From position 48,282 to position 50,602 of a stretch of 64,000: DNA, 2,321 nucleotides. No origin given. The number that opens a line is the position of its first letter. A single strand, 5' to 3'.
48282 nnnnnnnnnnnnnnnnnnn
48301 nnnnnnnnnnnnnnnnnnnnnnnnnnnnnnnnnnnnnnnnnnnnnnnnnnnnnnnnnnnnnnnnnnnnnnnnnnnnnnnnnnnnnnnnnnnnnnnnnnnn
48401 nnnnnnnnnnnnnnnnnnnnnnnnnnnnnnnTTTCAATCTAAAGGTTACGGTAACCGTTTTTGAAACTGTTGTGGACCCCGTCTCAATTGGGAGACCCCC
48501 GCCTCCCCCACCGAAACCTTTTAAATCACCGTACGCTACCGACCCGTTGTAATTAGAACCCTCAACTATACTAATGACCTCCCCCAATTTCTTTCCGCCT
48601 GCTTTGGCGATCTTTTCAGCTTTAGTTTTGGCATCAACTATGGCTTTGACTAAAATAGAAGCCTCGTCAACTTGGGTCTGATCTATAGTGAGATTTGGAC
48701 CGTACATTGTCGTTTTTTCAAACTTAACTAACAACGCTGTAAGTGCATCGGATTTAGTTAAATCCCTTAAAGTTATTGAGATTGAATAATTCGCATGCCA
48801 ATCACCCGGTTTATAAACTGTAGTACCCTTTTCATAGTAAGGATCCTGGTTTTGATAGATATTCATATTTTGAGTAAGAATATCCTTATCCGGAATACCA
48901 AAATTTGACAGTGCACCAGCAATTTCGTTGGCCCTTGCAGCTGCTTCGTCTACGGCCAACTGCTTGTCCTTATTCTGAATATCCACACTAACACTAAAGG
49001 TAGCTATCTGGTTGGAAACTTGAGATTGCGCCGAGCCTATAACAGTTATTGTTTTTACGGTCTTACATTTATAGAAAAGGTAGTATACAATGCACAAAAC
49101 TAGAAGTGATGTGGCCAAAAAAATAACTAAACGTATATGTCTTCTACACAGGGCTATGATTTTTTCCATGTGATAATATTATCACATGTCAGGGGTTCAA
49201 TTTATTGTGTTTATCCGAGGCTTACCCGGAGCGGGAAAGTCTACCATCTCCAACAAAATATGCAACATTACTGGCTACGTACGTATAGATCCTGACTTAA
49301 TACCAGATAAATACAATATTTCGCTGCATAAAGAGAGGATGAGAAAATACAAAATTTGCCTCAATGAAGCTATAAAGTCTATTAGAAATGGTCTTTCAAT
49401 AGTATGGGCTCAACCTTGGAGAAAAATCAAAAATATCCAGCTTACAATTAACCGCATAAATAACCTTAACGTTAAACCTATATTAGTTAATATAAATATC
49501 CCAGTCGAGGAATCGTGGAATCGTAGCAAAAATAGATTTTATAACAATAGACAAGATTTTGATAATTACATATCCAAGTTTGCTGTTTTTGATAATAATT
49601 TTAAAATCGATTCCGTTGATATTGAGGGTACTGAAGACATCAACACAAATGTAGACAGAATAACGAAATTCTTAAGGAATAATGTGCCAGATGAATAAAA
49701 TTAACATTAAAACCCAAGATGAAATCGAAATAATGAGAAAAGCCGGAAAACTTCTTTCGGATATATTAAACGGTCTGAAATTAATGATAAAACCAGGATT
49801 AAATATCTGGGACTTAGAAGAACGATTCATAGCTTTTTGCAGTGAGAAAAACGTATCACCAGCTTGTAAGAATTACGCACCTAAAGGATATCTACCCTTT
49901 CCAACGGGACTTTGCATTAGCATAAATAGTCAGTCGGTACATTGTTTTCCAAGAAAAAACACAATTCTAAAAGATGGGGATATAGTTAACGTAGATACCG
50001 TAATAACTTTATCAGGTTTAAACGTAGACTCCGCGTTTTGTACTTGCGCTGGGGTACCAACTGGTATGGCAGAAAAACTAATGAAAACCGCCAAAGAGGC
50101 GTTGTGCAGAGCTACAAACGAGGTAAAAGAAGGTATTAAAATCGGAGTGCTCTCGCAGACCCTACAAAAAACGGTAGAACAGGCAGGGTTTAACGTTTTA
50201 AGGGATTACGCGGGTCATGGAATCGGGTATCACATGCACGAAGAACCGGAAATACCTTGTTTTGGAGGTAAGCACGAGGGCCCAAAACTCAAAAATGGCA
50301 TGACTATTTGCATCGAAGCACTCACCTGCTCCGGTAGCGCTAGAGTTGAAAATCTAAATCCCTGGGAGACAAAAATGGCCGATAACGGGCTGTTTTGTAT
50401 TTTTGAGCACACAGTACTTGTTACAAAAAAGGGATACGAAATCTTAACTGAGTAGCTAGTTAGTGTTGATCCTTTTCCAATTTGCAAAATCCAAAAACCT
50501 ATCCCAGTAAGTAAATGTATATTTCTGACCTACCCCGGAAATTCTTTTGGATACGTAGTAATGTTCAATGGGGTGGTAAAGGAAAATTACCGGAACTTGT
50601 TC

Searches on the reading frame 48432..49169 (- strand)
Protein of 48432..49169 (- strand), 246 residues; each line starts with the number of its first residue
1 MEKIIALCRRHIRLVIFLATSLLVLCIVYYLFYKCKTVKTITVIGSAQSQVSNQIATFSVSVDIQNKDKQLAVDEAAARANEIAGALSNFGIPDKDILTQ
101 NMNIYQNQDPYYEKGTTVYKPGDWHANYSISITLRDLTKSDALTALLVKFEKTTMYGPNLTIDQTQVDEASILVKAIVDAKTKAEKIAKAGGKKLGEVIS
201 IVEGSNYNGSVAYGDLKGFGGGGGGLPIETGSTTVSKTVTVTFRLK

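Call 10: search_protein_families(library=pfam, proteins=[window:48432-49169:-])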
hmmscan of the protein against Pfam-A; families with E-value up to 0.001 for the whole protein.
window:48432-49169:- (246 aa): 1 family
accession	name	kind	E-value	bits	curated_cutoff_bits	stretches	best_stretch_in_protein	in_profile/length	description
PF04402.19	SIMPL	-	9.4e-35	121.2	25.2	1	41-243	1-205/205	Protein of unknown function (DUF541)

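Call 22: find_homologous_proteins(query=window:48432-49169:-, max_evalue=1e-20)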
Query window:48432-49169:- (246 aa): 35 proteins with E <= 1e-20 among 1393 candidates.
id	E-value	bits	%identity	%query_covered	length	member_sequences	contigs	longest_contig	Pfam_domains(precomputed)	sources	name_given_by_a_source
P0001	9.4e-155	531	100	100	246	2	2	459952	PF04402.20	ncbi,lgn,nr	ncbi:SIMPL domain-containing protein [Patescibacteria group bacterium]|nr:SIMPL domain-containing pr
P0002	1.4e-120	419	79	100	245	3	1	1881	PF04402.20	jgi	-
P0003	1.6e-116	406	77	100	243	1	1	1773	PF04402.20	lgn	-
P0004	2.3e-113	395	76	100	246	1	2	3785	PF04402.20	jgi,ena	jgi:uncharacterized protein YggE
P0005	4.8e-111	388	73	100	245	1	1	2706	PF04402.20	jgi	jgi:uncharacterized protein YggE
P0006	5.6e-104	365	69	97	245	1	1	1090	PF04402.20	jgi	jgi:uncharacterized protein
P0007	2.0e-86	307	60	98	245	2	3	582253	PF04402.20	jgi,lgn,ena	-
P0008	4.5e-80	287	55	98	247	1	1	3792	PF04402.20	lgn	-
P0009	3.9e-75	270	58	88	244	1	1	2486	PF04402.20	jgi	jgi:uncharacterized protein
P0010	6.1e-74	266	55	97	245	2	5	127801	PF04402.20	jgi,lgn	-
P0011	2.7e-71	258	53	100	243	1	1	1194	PF04402.20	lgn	-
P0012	2.2e-70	255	57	88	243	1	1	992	PF04402.20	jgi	jgi:uncharacterized protein YggE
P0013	2.5e-70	255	53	95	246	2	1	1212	PF04402.20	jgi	-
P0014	1.5e-68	249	52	100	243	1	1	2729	PF04402.20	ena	-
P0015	9.2e-54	201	45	91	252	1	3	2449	PF04402.20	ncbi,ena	-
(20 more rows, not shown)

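Call 23: find_encoding_contigs(protein=P0003, flank=3000, max_places=3)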
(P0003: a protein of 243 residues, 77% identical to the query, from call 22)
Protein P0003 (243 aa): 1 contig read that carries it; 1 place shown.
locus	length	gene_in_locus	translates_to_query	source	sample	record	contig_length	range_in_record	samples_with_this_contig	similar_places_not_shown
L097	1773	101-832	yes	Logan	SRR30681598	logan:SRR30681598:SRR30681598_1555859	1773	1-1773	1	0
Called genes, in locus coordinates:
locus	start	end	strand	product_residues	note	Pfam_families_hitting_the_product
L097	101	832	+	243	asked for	PF04402:SIMPL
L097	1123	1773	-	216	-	?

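Call 24: find_encoding_contigs(protein=P0004, flank=3000, max_places=3)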
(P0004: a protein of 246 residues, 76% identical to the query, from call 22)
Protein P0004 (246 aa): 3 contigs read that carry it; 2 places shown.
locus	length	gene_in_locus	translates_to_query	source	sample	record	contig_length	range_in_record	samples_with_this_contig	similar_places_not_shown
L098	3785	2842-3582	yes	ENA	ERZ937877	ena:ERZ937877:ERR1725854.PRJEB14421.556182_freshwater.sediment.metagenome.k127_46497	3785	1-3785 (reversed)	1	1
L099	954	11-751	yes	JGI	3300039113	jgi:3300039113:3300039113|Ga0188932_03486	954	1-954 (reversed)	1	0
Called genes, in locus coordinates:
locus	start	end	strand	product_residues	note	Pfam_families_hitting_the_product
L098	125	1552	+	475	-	PF00496:SBP_bac_5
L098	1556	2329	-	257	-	PF00557:Peptidase_M24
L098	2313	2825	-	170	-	PF13671:AAA_33 (weak)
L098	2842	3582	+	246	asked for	PF04402:SIMPL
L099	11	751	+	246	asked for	PF04402:SIMPL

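Call 25: find_encoding_contigs(protein=P0005, flank=3000, max_places=3)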
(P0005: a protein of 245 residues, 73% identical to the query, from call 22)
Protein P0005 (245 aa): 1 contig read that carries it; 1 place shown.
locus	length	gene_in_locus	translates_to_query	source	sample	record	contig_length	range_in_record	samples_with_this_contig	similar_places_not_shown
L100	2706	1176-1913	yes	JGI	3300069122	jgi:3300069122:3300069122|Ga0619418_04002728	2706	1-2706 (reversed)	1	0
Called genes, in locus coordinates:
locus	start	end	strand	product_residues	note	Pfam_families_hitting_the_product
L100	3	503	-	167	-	?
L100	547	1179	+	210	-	-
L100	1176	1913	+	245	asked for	PF04402:SIMPL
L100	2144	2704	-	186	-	?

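Call 26: find_encoding_contigs(protein=P0006, flank=3000, max_places=3)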
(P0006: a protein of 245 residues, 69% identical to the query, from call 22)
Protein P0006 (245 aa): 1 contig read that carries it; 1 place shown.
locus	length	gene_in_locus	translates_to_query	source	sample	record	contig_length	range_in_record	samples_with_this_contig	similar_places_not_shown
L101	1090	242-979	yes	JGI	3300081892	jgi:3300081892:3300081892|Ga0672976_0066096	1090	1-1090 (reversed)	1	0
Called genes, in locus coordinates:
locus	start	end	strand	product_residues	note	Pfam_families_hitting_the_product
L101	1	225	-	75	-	?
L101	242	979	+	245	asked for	PF04402:SIMPL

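Call 27: find_encoding_contigs(protein=P0007, flank=3000, max_places=3)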
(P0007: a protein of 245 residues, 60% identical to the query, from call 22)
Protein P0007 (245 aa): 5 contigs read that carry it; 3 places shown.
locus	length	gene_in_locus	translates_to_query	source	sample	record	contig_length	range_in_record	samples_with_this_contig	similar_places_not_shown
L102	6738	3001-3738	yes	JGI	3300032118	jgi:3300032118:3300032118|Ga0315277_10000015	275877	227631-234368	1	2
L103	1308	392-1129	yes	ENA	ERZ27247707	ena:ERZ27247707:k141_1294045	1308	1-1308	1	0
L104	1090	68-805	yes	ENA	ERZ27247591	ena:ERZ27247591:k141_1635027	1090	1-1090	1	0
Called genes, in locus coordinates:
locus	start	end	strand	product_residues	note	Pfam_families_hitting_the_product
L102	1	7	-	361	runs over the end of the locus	-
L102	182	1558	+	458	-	PF00496:SBP_bac_5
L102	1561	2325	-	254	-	PF00557:Peptidase_M24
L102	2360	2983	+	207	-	-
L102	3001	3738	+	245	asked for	PF04402:SIMPL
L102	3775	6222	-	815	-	PF00133:tRNA-synt_1, PF09334:tRNA-synt_1g, PF13603:tRNA-synt_1_2, PF00133:tRNA-synt_1, PF08264:Anticodon_1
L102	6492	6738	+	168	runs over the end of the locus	-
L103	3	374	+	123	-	?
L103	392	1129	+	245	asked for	PF04402:SIMPL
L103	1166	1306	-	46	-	?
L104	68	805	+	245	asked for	PF04402:SIMPL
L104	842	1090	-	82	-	?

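Call 31: find_encoding_contigs(protein=P0008, flank=1500, max_places=2)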
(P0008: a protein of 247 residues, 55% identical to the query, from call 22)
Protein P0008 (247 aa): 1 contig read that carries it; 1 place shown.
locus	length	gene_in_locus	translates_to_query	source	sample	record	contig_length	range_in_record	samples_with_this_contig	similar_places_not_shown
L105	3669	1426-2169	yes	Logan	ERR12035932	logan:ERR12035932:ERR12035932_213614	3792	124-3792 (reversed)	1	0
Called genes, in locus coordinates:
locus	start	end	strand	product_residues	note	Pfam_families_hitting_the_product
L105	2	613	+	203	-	?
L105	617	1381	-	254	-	PF00557:Peptidase_M24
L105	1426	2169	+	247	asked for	PF04402:SIMPL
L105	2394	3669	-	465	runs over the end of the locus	?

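Call 32: find_encoding_contigs(protein=P0009, flank=1500, max_places=2)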
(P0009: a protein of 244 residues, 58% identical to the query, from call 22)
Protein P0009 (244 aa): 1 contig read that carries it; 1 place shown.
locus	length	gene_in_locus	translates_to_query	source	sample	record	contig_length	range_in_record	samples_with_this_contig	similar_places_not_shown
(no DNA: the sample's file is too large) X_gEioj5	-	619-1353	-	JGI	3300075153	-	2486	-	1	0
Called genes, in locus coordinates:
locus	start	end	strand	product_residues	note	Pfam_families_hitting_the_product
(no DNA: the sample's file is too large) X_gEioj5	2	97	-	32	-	?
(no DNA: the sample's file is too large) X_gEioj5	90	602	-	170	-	PF06414:Zeta_toxin (faint), PF13671:AAA_33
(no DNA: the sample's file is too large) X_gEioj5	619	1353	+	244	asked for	PF04402:SIMPL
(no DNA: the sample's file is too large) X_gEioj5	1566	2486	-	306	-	?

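Call 33: find_encoding_contigs(protein=P0010, flank=1500, max_places=3)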
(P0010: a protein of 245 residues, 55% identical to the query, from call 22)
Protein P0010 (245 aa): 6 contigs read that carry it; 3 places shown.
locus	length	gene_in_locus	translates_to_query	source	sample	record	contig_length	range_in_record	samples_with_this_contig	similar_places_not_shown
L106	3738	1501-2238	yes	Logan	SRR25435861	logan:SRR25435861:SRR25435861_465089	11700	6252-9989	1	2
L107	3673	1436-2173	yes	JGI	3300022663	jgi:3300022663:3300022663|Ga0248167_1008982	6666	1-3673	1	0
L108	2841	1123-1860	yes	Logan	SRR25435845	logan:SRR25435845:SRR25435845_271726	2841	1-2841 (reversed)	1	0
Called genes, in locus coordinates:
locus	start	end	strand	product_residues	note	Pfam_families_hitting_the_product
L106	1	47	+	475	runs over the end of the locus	PF00496:SBP_bac_5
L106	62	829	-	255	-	PF00557:Peptidase_M24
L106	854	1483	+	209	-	-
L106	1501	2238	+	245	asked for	PF04402:SIMPL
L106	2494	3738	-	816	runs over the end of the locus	PF00133:tRNA-synt_1, PF01406:tRNA-synt_1e (faint), PF09334:tRNA-synt_1g, PF13603:tRNA-synt_1_2, PF00133:tRNA-synt_1, PF08264:Anticodon_1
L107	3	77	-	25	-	?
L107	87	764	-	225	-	PF00557:Peptidase_M24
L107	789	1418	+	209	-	-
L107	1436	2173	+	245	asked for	PF04402:SIMPL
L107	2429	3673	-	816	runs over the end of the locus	PF00133:tRNA-synt_1, PF01406:tRNA-synt_1e (faint), PF09334:tRNA-synt_1g, PF13603:tRNA-synt_1_2, PF00133:tRNA-synt_1, PF08264:Anticodon_1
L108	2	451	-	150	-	?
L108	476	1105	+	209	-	-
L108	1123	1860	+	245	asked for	PF04402:SIMPL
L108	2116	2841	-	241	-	?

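Call 34: find_encoding_contigs(protein=P0014, flank=1500, max_places=2)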
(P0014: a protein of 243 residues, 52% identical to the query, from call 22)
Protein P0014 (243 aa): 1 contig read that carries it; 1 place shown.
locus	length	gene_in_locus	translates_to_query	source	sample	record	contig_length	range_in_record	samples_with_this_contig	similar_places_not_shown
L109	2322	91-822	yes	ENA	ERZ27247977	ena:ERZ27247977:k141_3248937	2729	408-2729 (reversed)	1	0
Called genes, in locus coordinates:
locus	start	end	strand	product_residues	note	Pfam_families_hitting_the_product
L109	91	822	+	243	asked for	PF04402:SIMPL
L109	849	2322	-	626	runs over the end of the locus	?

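Call 38: find_encoding_contigs(protein=P0011, flank=1500, max_places=2)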
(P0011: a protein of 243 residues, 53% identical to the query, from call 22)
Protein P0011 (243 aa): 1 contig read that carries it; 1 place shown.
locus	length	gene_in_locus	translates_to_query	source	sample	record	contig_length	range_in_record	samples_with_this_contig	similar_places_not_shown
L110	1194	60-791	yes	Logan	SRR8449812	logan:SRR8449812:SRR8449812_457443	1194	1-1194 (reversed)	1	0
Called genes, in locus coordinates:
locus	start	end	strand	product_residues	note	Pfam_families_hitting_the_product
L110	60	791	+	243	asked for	PF04402:SIMPL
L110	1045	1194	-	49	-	?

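Call 39: find_encoding_contigs(protein=P0013, flank=1500, max_places=2)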
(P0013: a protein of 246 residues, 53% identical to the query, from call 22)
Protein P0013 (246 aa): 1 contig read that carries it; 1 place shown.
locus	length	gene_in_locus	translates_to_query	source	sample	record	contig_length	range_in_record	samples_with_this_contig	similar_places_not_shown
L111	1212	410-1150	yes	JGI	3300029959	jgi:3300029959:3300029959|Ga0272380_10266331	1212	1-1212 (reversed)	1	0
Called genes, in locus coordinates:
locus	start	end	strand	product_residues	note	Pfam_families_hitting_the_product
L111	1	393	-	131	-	?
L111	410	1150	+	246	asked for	PF04402:SIMPL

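Call 40: find_encoding_contigs(protein=P0012, flank=1500, max_places=2)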
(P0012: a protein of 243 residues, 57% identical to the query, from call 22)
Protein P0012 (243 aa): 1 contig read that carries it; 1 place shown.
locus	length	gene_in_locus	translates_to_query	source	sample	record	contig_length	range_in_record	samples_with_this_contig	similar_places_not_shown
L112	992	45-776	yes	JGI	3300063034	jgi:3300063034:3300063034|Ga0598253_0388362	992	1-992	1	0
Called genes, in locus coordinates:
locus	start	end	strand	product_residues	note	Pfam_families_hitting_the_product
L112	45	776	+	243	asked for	PF04402:SIMPL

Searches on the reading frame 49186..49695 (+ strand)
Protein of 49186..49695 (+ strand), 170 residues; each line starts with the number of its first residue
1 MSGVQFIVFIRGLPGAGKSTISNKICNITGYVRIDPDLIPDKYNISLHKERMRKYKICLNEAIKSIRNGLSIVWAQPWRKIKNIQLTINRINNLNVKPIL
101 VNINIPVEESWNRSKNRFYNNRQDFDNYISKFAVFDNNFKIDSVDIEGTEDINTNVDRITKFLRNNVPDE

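Call 10: search_protein_families(library=pfam, proteins=[window:49186-49695:+])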
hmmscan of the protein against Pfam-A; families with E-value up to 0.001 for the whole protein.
window:49186-49695:+ (170 aa): 2 families
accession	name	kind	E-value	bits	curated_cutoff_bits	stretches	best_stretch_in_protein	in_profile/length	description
PF13671.12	AAA_33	-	2.3e-09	38.1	27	1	8-126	2-127/143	AAA domain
PF06414.18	Zeta_toxin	-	0.00042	20.2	22.3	0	7-39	18-54/199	Zeta toxin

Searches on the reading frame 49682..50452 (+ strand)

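Call 10: search_protein_families(library=pfam, proteins=[window:49682-50452:+])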
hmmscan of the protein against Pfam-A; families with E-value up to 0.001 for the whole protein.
window:49682-50452:+ (257 aa): 1 family
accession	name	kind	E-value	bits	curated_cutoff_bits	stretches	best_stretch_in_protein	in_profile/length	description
PF00557.29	Peptidase_M24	-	3e-33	115.8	23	1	16-249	1-208/208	Metallopeptidase family M24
